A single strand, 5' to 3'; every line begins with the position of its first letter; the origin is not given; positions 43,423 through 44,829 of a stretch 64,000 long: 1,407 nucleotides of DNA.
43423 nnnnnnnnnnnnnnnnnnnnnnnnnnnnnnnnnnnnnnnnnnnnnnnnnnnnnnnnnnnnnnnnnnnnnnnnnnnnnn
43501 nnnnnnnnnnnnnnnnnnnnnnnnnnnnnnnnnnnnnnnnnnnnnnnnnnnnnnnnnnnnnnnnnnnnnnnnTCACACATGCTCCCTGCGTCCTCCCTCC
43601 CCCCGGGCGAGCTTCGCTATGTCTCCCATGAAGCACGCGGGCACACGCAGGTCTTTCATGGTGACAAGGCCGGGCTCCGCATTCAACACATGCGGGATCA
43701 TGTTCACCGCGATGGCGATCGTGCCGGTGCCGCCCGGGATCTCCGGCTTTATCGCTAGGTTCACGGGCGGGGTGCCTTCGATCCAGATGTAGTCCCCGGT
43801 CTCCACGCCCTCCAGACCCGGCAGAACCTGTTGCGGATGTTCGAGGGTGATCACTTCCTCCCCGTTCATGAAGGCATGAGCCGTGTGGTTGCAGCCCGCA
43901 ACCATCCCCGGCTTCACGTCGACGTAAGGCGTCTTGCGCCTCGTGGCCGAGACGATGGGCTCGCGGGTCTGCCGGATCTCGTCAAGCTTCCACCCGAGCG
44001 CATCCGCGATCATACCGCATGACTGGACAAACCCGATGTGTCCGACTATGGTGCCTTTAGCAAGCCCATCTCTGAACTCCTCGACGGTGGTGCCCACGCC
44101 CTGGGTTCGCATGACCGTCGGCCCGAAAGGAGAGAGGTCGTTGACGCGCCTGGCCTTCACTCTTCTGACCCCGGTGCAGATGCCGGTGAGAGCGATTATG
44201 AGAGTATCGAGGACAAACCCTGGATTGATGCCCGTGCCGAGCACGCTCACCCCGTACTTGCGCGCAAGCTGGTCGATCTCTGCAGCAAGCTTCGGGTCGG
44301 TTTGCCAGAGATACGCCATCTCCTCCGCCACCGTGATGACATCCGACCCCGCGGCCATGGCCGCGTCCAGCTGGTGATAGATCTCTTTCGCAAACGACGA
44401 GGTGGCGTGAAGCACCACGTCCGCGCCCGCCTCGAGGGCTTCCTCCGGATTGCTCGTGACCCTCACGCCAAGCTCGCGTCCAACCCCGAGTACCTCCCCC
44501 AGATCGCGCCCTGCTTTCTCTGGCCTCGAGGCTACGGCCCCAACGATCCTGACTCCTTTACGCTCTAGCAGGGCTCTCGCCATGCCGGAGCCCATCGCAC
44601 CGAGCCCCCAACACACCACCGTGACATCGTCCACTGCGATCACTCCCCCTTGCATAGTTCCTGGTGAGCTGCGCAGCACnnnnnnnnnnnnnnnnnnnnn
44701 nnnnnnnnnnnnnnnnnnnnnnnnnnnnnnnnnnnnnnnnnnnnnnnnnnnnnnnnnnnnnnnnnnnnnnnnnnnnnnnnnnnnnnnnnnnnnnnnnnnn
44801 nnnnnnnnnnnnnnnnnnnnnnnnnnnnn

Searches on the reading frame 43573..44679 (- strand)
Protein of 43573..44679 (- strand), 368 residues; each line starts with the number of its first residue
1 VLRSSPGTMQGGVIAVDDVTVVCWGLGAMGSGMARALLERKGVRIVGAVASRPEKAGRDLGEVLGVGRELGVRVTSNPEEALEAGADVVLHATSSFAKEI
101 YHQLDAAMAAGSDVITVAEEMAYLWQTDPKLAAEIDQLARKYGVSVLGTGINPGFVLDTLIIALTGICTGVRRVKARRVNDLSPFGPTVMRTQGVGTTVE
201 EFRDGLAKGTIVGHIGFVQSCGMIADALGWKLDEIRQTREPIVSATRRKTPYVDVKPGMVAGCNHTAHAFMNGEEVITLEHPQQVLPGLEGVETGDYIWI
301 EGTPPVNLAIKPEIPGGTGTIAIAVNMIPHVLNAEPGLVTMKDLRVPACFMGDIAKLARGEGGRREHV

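Call 8: search_protein_families(library=pfam, proteins=[window:43573-44679:-])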
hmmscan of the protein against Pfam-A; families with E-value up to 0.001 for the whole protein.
window:43573-44679:- (368 aa): 2 families
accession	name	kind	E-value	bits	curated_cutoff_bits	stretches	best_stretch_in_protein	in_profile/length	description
PF19328.4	DAP_DH_C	-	1.3e-102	342.1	23.3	1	155-358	1-204/206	2,4-diaminopentanoate dehydrogenase C-terminal domain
PF01113.26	DapB_N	-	1.6e-09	38.3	25.6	1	21-114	3-94/124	Dihydrodipicolinate reductase, N-terminus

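Call 9: search_protein_families(library=ncbifam, proteins=[window:43573-44679:-])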
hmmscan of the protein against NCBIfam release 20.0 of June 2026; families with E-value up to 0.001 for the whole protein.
window:43573-44679:- (368 aa): 2 families
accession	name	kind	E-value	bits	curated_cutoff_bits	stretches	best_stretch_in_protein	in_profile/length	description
NF040740.1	ornith_Ord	equivalog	4.4e-157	522.7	400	1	19-352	1-335/335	2,4-diaminopentanoate dehydrogenase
TIGR00036.1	dapB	equivalog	1.6e-05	24.5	122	1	25-113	9-98/270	4-hydroxy-tetrahydrodipicolinate reductase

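Call 17: find_related_loci(query=window:43573-44637:-, collection=genome_contigs, flank=10000)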
Query window:43573-44637:- (354 aa) in genome_contigs; peptide patterns used: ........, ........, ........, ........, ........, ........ (x = any residue, [..] = any of these).
133 stretches matched a pattern; 9 encode a relative of the query (tblastn E <= 1e-3); 9 distinct loci.
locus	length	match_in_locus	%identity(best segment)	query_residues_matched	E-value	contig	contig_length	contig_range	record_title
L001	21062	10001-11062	96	1-354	0e+0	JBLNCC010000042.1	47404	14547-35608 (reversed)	MAG: Betaproteobacteria bacterium isolate MAG135 PRJNA950955_bin41_renamed_41, whole genome shotgun sequence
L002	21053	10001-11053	90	1-348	0e+0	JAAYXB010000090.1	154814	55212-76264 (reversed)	MAG: Bacillota bacterium isolate AS02xzSISU_21 51842_AS02, whole genome shotgun sequence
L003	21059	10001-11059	89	2-354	0e+0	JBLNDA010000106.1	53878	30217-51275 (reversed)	MAG: Clostridia bacterium isolate MAG111 PRJNA950955_bin2_renamed_106, whole genome shotgun sequence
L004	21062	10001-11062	88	1-354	0e+0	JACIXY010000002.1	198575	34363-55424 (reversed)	MAG: Bacillota bacterium isolate MAG-64 Firmicutes_O3_bin27_Scaffold_2, whole genome shotgun sequence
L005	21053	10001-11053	88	1-348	0e+0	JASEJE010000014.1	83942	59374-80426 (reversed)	MAG: Bacillota bacterium isolate Yes71-24 NODE_14_length_83942_cov_65.805059, whole genome shotgun sequence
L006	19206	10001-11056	88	1-352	0e+0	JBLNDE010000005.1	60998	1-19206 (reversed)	MAG: Bacillota bacterium isolate MAG107 PRJNA950955_bin16_renamed_4, whole genome shotgun sequence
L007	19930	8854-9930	83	1-354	0e+0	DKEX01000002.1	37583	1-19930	MAG TPA_asm: Firmicutes bacterium UBA6811 UBA6811_contig_23532, whole genome shotgun sequence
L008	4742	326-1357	84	2-345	0e+0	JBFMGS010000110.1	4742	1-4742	MAG: Bacillota bacterium isolate MAG303 MAG303_110, whole genome shotgun sequence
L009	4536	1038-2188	62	2-345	5e-82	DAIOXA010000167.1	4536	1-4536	MAG TPA_asm: Bacillota bacterium isolate CTOTU40444 NODE_11014_length_4536_cov_2.573086, whole genome shotgun sequence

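Call 37: find_related_loci(query=window:43573-44637:-, collection=metagenome_contigs, flank=2500)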
Query window:43573-44637:- (354 aa) in metagenome_contigs; peptide patterns used: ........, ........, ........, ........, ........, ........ (x = any residue, [..] = any of these).
159 stretches matched a pattern; 4 encode a relative of the query (tblastn E <= 1e-3); 4 distinct loci.
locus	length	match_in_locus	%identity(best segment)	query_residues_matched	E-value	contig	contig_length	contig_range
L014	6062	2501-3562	100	1-354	0e+0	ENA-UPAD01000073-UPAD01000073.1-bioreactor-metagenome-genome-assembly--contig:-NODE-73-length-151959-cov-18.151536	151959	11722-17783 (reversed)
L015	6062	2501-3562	100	1-354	0e+0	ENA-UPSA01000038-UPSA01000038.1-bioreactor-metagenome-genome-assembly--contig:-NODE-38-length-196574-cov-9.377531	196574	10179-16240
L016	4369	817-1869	89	1-348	0e+0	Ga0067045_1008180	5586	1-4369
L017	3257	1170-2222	88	1-348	0e+0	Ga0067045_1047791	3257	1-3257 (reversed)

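Call 40: find_homologous_proteins(query=window:43573-44637:-, max_evalue=1e-40)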
Query window:43573-44637:- (354 aa): 5251 proteins with E <= 1e-40 among 8000 candidates; the best 120 are listed.
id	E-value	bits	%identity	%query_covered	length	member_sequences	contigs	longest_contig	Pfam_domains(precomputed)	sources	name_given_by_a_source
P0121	9.6e-231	783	99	100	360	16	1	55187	PF01113.27,PF19328.5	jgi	-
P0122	3.4e-205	699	89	99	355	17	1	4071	PF01113.27,PF19328.5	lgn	-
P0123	9.4e-202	688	88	100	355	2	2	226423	PF01113.27,PF19328.5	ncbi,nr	ncbi:MAG: 2,4-diaminopentanoate dehydrogenase [Firmicutes bacterium]|nr:2,4-diaminopentanoate dehydr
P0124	6.0e-201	685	87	98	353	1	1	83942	PF01113.27,PF19328.5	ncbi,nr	ncbi:MAG: 2,4-diaminopentanoate dehydrogenase [Bacillota bacterium]|nr:2,4-diaminopentanoate dehydro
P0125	4.5e-191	653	85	98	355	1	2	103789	PF01113.27,PF19328.5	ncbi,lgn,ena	-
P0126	1.7e-185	634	86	94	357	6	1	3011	PF01113.27,PF19328.5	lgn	-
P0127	7.3e-175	599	82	92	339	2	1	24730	PF19328.5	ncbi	-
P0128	9.9e-146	504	66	97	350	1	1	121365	PF01113.27,PF19328.5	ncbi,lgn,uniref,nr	ncbi:2,4-diaminopentanoate dehydrogenase [Thermosediminibacter litoriperuensis]|uniref:4-hydroxy-tet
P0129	3.0e-145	502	67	96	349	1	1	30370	PF01113.27,PF19328.5,PF01118.31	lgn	-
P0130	2.6e-143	496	65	97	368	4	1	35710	PF01113.27,PF19328.5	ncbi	-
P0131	6.0e-143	494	65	97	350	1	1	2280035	PF01113.27,PF19328.5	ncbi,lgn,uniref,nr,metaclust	ncbi:2,4-diaminopentanoate dehydrogenase [Thermosediminibacter oceani]|uniref:Dihydrodipicolinate re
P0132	1.1e-141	490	63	97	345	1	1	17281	PF01113.27,PF19328.5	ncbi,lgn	-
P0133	1.1e-141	490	63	97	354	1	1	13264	PF01113.27,PF19328.5,PF01488.27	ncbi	-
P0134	1.8e-141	490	64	96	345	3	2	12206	PF01113.27,PF19328.5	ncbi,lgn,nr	ncbi:MAG: 2,4-diaminopentanoate dehydrogenase [Halanaerobiales bacterium]|nr:2,4-diaminopentanoate d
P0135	1.8e-141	490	65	96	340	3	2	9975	PF01113.27,PF01408.29,PF19328.5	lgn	-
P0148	1.8e-139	483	62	97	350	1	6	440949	PF01113.27,PF01408.29,PF19328.5,PF01118.31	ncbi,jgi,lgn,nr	ncbi:MAG: NADP-binding protein [Thermoanaerobacterales bacterium]|jgi:hypothetical protein|nr:NADP-b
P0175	1.9e-135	470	60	97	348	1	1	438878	PF01113.27,PF19328.5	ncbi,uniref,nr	ncbi:hypothetical protein OXPF_43070 [Oxobacter pfennigii]|uniref:Uncharacterized protein n=1 Tax=Ox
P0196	1.8e-133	463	64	94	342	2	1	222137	PF01113.27,PF19328.5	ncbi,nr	ncbi:MAG: 2,4-diaminopentanoate dehydrogenase [bacterium]|nr:2,4-diaminopentanoate dehydrogenase [ba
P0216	1.2e-131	457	62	93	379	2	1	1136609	PF19328.5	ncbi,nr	ncbi:MAG: NADP-binding protein [Firmicutes bacterium]|nr:NADP-binding protein [Bacillota bacterium]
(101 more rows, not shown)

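Call 41: find_encoding_contigs(protein=P0125, flank=3000, max_places=1)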
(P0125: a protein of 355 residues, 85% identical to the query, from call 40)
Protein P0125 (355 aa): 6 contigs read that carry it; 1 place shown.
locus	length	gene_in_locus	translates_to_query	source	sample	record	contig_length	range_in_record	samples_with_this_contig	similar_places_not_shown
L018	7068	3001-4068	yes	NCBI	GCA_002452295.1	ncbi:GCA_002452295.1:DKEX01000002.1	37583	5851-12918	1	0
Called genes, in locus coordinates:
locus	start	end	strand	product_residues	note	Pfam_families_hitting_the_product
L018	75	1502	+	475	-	-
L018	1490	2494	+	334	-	PF22667:Lon_lid, PF05362:Lon_C, PF13541:ChlI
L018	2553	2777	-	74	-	-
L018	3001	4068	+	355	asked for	PF01113:DapB_N, PF19328:DAP_DH_C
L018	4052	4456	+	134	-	PF22010:OrtA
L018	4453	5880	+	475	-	PF00291:PALP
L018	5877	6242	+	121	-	PF16552:OAM_alpha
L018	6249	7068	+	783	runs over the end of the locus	PF09043:Lys-AminoMut_A, PF16554:OAM_dimer, PF02310:B12-binding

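Call 42: find_encoding_contigs(protein=P0127, flank=3000, max_places=1)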
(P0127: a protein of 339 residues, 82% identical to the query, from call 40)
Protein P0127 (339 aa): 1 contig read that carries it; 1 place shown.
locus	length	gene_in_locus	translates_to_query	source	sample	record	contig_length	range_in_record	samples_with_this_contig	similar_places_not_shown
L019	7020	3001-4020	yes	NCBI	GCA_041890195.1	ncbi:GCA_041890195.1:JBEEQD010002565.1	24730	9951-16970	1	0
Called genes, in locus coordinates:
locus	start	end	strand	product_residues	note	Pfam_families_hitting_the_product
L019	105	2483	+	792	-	PF02190:LON_substr_bdg, PF00004:AAA, PF07728:AAA_5 (weak), PF22667:Lon_lid, PF05362:Lon_C, PF13541:ChlI (weak)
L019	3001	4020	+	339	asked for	PF19328:DAP_DH_C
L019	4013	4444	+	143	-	PF22010:OrtA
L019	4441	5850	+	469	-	PF00291:PALP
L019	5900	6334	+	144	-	PF16552:OAM_alpha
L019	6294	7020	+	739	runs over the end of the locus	PF09043:Lys-AminoMut_A, PF16554:OAM_dimer, PF02310:B12-binding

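Call 43: find_encoding_contigs(protein=P0131, flank=4000, max_places=1)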
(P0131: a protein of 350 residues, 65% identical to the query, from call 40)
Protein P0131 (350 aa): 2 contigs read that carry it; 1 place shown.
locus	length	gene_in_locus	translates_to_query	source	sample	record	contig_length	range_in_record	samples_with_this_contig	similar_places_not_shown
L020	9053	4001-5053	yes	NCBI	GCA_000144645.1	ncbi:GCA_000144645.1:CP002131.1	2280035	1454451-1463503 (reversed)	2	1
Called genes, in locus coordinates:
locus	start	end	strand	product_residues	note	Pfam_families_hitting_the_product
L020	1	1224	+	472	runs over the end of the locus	PF00989:PAS, PF08448:PAS_4, PF00158:Sigma54_activat, PF14532:Sigma54_activ_2, PF07728:AAA_5 (weak), PF25601:AAA_lid_14, PF02954:HTH_8, PF13556:HTH_30 (weak)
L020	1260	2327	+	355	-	PF01168:Ala_racemase_N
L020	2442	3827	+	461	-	PF03553:Na_H_antiporter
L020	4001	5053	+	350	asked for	PF01113:DapB_N, PF19328:DAP_DH_C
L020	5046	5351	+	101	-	PF22010:OrtA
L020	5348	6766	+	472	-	PF00291:PALP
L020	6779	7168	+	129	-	PF16552:OAM_alpha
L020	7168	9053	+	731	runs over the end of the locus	PF09043:Lys-AminoMut_A, PF16554:OAM_dimer, PF02310:B12-binding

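Call 44: find_encoding_contigs(protein=P0216, flank=4000, max_places=1)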
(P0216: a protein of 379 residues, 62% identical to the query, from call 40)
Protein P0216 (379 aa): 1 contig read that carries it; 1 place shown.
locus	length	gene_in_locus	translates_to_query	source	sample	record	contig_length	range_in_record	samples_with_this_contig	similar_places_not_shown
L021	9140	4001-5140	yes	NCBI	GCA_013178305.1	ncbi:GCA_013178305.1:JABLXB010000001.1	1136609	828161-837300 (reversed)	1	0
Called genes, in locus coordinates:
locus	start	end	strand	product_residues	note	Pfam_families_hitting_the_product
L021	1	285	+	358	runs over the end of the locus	PF01168:Ala_racemase_N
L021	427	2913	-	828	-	PF02463:SMC_N (weak), PF13166:AAA_13 (faint), PF13175:AAA_15, PF13476:AAA_23, PF13514:AAA_27 (weak)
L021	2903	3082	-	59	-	-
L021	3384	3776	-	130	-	PF07927:HicA_toxin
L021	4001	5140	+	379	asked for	PF19328:DAP_DH_C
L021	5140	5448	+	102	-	PF22010:OrtA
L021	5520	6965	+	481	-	PF00291:PALP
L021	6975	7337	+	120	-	PF16552:OAM_alpha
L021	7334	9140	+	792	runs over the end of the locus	PF09043:Lys-AminoMut_A, PF16554:OAM_dimer, PF02310:B12-binding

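Call 71: find_encoding_contigs(protein=P0148, flank=3000, max_places=1)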
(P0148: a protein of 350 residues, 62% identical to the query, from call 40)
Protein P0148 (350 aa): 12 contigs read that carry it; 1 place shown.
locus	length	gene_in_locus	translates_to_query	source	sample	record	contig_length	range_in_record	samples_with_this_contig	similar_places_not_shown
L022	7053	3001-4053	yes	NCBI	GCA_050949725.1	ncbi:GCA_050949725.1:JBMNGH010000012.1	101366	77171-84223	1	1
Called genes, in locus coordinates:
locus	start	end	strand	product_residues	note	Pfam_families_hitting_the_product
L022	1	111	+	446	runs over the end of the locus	PF16952:Gln-synt_N_2, PF00120:Gln-synt_C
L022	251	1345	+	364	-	PF04909:Amidohydro_2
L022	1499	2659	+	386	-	PF01168:Ala_racemase_N, PF00842:Ala_racemase_C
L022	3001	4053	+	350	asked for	PF01113:DapB_N, PF01118:Semialdhyde_dh (weak), PF01408:GFO_IDH_MocA (faint), PF19328:DAP_DH_C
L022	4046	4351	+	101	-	PF22010:OrtA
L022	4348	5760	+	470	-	PF00291:PALP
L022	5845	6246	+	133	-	PF16552:OAM_alpha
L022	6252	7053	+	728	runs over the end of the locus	PF09043:Lys-AminoMut_A, PF16554:OAM_dimer, PF02310:B12-binding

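Call 72: find_encoding_contigs(protein=P0175, flank=3000, max_places=1)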
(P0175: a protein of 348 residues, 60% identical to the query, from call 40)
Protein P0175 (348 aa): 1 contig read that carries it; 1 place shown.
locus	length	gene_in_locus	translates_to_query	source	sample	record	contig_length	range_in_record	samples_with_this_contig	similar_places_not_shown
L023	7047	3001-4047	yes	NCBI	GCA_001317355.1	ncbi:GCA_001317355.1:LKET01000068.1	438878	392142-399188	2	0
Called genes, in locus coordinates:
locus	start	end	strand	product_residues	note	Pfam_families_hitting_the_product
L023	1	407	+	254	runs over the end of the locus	PF13938:DUF4213, PF04016:DUF364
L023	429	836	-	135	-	-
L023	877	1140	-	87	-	-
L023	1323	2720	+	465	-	PF00989:PAS (weak), PF08448:PAS_4 (weak), PF13426:PAS_9, PF00158:Sigma54_activat, PF14532:Sigma54_activ_2, PF07728:AAA_5 (weak), PF25601:AAA_lid_14, PF02954:HTH_8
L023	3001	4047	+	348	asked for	PF01113:DapB_N, PF19328:DAP_DH_C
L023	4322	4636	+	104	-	PF22010:OrtA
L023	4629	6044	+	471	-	PF00291:PALP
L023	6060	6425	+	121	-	PF16552:OAM_alpha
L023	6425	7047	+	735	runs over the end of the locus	PF09043:Lys-AminoMut_A, PF16554:OAM_dimer, PF02310:B12-binding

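Call 73: find_encoding_contigs(protein=P0196, flank=3000, max_places=1)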
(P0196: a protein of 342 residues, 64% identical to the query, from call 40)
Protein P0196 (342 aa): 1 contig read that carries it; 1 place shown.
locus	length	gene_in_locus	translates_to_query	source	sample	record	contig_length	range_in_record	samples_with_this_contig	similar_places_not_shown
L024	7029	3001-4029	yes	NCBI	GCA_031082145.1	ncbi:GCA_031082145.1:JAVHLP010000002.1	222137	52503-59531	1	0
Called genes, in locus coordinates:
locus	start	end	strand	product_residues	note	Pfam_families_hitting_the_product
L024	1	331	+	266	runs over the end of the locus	PF02361:CbiQ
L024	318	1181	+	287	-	PF01416:PseudoU_synth_1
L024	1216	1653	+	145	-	PF00572:Ribosomal_L13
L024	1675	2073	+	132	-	PF00380:Ribosomal_S9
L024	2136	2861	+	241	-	PF01520:Amidase_3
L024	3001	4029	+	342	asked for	PF01113:DapB_N (weak), PF19328:DAP_DH_C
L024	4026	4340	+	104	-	PF22010:OrtA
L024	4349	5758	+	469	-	PF00291:PALP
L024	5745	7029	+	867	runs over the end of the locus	PF16552:OAM_alpha, PF09043:Lys-AminoMut_A, PF16554:OAM_dimer, PF02310:B12-binding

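Call 77: find_encoding_contigs(protein=P0196, flank=10000, max_places=1)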
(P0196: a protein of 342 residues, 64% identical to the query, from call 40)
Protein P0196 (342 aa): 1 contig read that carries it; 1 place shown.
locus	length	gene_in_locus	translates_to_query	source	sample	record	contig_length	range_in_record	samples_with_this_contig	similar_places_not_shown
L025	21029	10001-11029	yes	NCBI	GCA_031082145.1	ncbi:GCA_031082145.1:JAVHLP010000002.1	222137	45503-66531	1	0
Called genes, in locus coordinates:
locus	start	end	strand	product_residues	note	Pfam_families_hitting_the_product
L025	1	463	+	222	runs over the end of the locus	PF13238:AAA_18 (weak), PF13671:AAA_33, PF00406:ADK, PF13207:AAA_17, PF05191:ADK_lid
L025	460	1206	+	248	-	PF00557:Peptidase_M24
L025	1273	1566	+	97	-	-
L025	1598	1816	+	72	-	PF01176:eIF-1a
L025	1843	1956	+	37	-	PF00444:Ribosomal_L36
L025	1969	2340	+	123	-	PF00416:Ribosomal_S13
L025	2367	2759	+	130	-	PF00411:Ribosomal_S11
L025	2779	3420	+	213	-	PF00163:Ribosomal_S4, PF01479:S4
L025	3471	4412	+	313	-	PF01193:RNA_pol_L, PF01000:RNA_pol_A_bac, PF03118:RNA_pol_A_CTD, PF26169:HHH_XRCC3_RpoA (weak)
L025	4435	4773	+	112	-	PF01196:Ribosomal_L17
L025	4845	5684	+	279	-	PF13191:AAA_16, PF00005:ABC_tran, PF02463:SMC_N, PF13401:AAA_22 (weak), PF13304:AAA_21 (faint), PF27471:EcfA1_C (weak)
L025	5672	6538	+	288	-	PF00005:ABC_tran, PF02463:SMC_N (weak), PF13401:AAA_22 (weak), PF13304:AAA_21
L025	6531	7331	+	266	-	PF02361:CbiQ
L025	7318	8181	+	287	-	PF01416:PseudoU_synth_1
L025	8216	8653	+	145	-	PF00572:Ribosomal_L13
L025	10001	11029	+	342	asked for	PF01113:DapB_N (weak), PF19328:DAP_DH_C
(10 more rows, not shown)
